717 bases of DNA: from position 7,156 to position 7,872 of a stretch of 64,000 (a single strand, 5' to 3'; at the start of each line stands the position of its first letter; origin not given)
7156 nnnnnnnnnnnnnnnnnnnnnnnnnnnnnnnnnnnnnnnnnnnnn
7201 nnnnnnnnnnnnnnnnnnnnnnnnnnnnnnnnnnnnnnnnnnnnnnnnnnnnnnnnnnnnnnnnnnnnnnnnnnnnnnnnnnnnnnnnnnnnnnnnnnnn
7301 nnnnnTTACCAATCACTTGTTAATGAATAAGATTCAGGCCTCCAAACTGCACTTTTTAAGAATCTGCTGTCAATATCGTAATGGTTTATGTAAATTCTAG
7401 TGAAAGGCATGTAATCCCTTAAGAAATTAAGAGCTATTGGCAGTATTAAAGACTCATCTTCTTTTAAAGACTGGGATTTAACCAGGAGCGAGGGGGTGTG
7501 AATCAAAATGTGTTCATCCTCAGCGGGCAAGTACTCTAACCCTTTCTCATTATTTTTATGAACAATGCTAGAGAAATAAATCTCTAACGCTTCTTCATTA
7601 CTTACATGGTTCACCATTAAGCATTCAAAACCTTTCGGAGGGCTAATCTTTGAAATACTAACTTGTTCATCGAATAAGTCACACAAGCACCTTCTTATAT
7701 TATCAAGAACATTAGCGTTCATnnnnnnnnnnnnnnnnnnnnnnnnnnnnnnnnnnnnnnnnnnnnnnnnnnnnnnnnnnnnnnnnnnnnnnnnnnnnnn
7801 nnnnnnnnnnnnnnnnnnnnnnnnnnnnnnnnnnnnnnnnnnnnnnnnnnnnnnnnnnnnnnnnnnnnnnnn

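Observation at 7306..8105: Two-gene cassette of unknown function with its own promoter, inserted between rnp3 (Rpp30) and rnp2 (Pop5)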

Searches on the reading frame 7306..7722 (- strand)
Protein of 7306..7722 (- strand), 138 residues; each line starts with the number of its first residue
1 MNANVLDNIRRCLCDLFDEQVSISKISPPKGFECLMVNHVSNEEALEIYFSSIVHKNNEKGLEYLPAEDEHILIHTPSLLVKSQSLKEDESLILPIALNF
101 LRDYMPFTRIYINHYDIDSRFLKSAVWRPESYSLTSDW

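Call 3: search_protein_families(library=pfam, proteins=[window:7306-7722:-], max_evalue=1)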
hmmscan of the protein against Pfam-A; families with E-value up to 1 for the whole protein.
window:7306-7722:- (138 aa): 1 family
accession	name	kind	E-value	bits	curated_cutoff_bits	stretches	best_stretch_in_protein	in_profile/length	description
PF24943.1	Fn3_Dep-1_2nd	-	0.043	14.1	27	1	12-53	28-67/97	Dep-1 second Fn3-like domain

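Call 4: search_protein_families(library=ncbifam, proteins=[window:7306-7722:-], max_evalue=1)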
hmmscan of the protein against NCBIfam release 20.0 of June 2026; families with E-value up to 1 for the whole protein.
window:7306-7722:- (138 aa): 0 families

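Call 5: find_homologous_proteins(query=window:7306-7722:-, max_evalue=0.01)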
Query window:7306-7722:- (138 aa): 1 proteins with E <= 0.01 among 4 candidates.
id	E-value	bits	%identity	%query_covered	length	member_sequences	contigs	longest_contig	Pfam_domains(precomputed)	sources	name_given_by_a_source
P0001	4.6e-87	307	100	100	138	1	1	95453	-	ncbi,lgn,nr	ncbi:MAG: hypothetical protein JW791_01240 [Nanoarchaeota archaeon]|nr:hypothetical protein [Nanoarc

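Call 20: search_protein_representatives(protein=window:7306-7722:-)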
Query: 138 residues. Proteins with E-value up to 0.001 (for the whole library): 2; up to 1e-10: 2; up to 1e-30: 1. The best 2 are listed.
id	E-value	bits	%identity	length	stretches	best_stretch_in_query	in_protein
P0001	1.5e-87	306.8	100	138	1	1-138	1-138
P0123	4.0e-13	65.8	23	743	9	11-101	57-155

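Call 21: predict_structure(protein=window:7306-7722:-)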
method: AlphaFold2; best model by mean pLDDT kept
length: 138 residues; sequences in the alignment: 1
mean_pLDDT: 58.4   pTM: 0.49
mean pLDDT of the five models: 58.4, 39.3, 39.0, 35.7, 34.8
residues with pLDDT >= 90: 0; 70-90: 16; 50-70: 98; < 50: 24
segments of 3 or more residues with pLDDT < 50: 1-3, 77-90
pLDDT, mean of each block of 10 residues (from residue 1): 53 58 54 63 61 55 52 50 41 61 65 70 72 62
secondary structure, 60 per line:
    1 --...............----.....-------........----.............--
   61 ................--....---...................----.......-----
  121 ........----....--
elements in order: H3-17 E22-26 E34-41 E46-58 E61-76 H79-82 H86-104 E109-115 E121-128 E133-136

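Call 39: search_protein_families(library=padloc, proteins=[window:7306-7722:-], max_evalue=1)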
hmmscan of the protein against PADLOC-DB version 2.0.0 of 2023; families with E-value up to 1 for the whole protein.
window:7306-7722:- (138 aa): 0 families

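Call 44: fold_search(model_id=the predicted structure, library=pdb)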
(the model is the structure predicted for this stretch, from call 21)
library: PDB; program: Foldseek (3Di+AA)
matches with E <= 10: 1281; with E <= 0.001: 0
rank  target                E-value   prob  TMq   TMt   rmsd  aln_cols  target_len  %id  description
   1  9cr6_A                1.2e-02  0.60  0.30  0.18  18.2       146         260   14  Crystal structure of histidine racemase (HisR) of Fusobacterium nucleatum (C209S) (released 2025-03-05)
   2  1ea6_B                2.1e-02  0.87  0.39  0.21  10.9       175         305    4  N-terminal 40kDa fragment of NhPMS2 complexed with ADP (released 2001-11-23)
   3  9cr1_A                2.1e-02  0.82  0.31  0.18  14.6       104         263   12  Crystal structure of histidine racemase (HisR) of Fusobacterium nucleatum (C67S) (released 2025-03-05)
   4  1v4s                  2.2e-02  0.47  0.33  0.13  16.1       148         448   10  Crystal structure of human glucokinase (released 2004-03-30)
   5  3qic                  3.6e-02  0.66  0.36  0.14  15.4       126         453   10  The structure of human glucokinase E339K mutation (released 2011-06-01)
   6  5v47_B                3.6e-02  0.54  0.33  0.23  13.6       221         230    6  Crystal structure of the SR1 domain of lizard sacsin (released 2017-05-24)
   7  9cr6_B                3.8e-02  0.63  0.29  0.17  15.4       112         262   14  Crystal structure of histidine racemase (HisR) of Fusobacterium nucleatum (C209S) (released 2025-03-05)
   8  6l4l                  4.0e-02  0.54  0.28  0.17  14.7       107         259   14  Crystal structure of S. aureus CntK in inactive state (released 2020-10-21)
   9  3h1v                  4.0e-02  0.44  0.34  0.14  15.9       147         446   10  Human glucokinase in complex with a synthetic activator (released 2009-10-06)
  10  1qha_A                4.3e-02  0.66  0.36  0.07  14.9       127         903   13  HUMAN HEXOKINASE TYPE I COMPLEXED WITH ATP ANALOGUE AMP-PNP (released 1999-11-10)
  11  3f9m                  4.6e-02  0.51  0.34  0.13  15.0       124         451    7  Human pancreatic glucokinase in complex with glucose and activator showing a mobile flap (released 2008-12-02)
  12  5v44_B                4.9e-02  0.51  0.34  0.23  13.2       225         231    7  Crystal structure of the SR1 domain of human sacsin (released 2017-05-24)
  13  6jis                  4.9e-02  0.33  0.28  0.17  17.0       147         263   16  Crystal structure of the histidine racemase CntK in cobalt and nickel transporter system of staphylococcus aureus (released 2019-10-16)
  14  9cr6_C                5.8e-02  0.60  0.31  0.18  15.4       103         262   14  Crystal structure of histidine racemase (HisR) of Fusobacterium nucleatum (C209S) (released 2025-03-05)
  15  7ptg_A                5.8e-02  0.30  0.28  0.24  12.5       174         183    9  Pseudomonas aeruginosa DNA gyrase B 24kDa ATPase subdomain complexed with EBL2888 (released 2022-10-05)
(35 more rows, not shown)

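Call 48: find_related_loci(query=window:7306-7722:-, collection=viral_contigs, flank=3000)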
Query window:7306-7722:- (138 aa) in viral_contigs; peptide patterns used: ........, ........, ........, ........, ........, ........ (x = any residue, [..] = any of these).
2 stretches matched a pattern, but none encodes a relative of the query by tblastn (E <= 1e-3).

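Call 66: search_protein_families(library=phrogs, proteins=[window:7306-7722:-], max_evalue=0.1)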
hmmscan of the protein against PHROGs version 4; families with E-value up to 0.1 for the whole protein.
window:7306-7722:- (138 aa): 0 families

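Call 67: search_solved_structures(query=window:7306-7722:-, max_evalue=10)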
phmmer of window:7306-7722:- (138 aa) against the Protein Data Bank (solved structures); distinct sequences matched with E-value up to 10: 1.
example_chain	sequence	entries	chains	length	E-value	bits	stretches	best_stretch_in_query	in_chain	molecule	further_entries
9iho_W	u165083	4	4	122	0.34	14.1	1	81-119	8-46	BA75_04796T0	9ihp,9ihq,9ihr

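Call 77: fold_search(model_id=the predicted structure, library=viral)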
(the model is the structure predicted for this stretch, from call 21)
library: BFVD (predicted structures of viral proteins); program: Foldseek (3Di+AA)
matches with E <= 10: 1278; with E <= 0.001: 0
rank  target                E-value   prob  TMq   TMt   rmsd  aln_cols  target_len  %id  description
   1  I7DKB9                5.0e-03  0.97  0.36  0.41   7.8       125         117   10  Uncharacterized protein [Pseudomonas phage PA7]
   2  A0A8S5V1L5            7.3e-03  0.90  0.35  0.30  10.9       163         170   10  Lipoprotein [Myoviridae sp. ctJ2i1]
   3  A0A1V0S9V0            8.7e-03  0.57  0.27  0.15  17.4       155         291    6  Uncharacterized protein [Catovirus CTV1]
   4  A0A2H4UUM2            2.1e-02  0.57  0.28  0.19  12.7       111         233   12  Uncharacterized protein [Bodo saltans virus]
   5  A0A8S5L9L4            3.0e-02  0.72  0.31  0.26  11.2       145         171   10  Uncharacterized protein [Myoviridae sp. ctPuP5]
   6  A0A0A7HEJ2            3.0e-02  0.41  0.22  0.26  13.3       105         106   10  Uncharacterized protein [Vibrio phage J2]
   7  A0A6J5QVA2            3.1e-02  0.85  0.37  0.31  13.4       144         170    8  Uncharacterized protein [uncultured Caudovirales phage]
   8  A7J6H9                3.3e-02  0.80  0.35  0.33   5.8       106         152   11  Uncharacterized protein n125L [Paramecium bursaria Chlorella virus FR483]
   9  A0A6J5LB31            3.6e-02  0.87  0.36  0.42   8.3       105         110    6  Uncharacterized protein [uncultured Caudovirales phage]
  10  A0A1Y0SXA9            4.5e-02  0.60  0.32  0.35  13.9       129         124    8  Uncharacterized protein [Pseudomonas phage Skulduggery]
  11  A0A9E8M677            4.5e-02  0.57  0.26  0.28   9.4       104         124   13  (no name in the UniProt tables at hand)
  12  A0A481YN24            4.5e-02  0.44  0.26  0.28   7.3        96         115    9  Uncharacterized protein [Pithovirus LCDPAC01]
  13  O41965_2              5.4e-02  0.18  0.21  0.03  15.3       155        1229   11  Large tegument protein deneddylase [Murid herpesvirus 4]
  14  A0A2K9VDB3            5.8e-02  0.82  0.32  0.40   6.1        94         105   14  Uncharacterized protein [Lactobacillus phage Semele]
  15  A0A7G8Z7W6            6.2e-02  0.47  0.25  0.15  10.5       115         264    5  (no name in the UniProt tables at hand)
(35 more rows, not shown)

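Call 88: search_protein_families(library=pfam, proteins=[window:7306-7722:-], max_evalue=10)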
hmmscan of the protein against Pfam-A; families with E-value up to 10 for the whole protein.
window:7306-7722:- (138 aa): 1 family
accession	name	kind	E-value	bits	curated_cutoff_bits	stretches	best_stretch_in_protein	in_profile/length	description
PF24943.1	Fn3_Dep-1_2nd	-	0.043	14.1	27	1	12-53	28-67/97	Dep-1 second Fn3-like domain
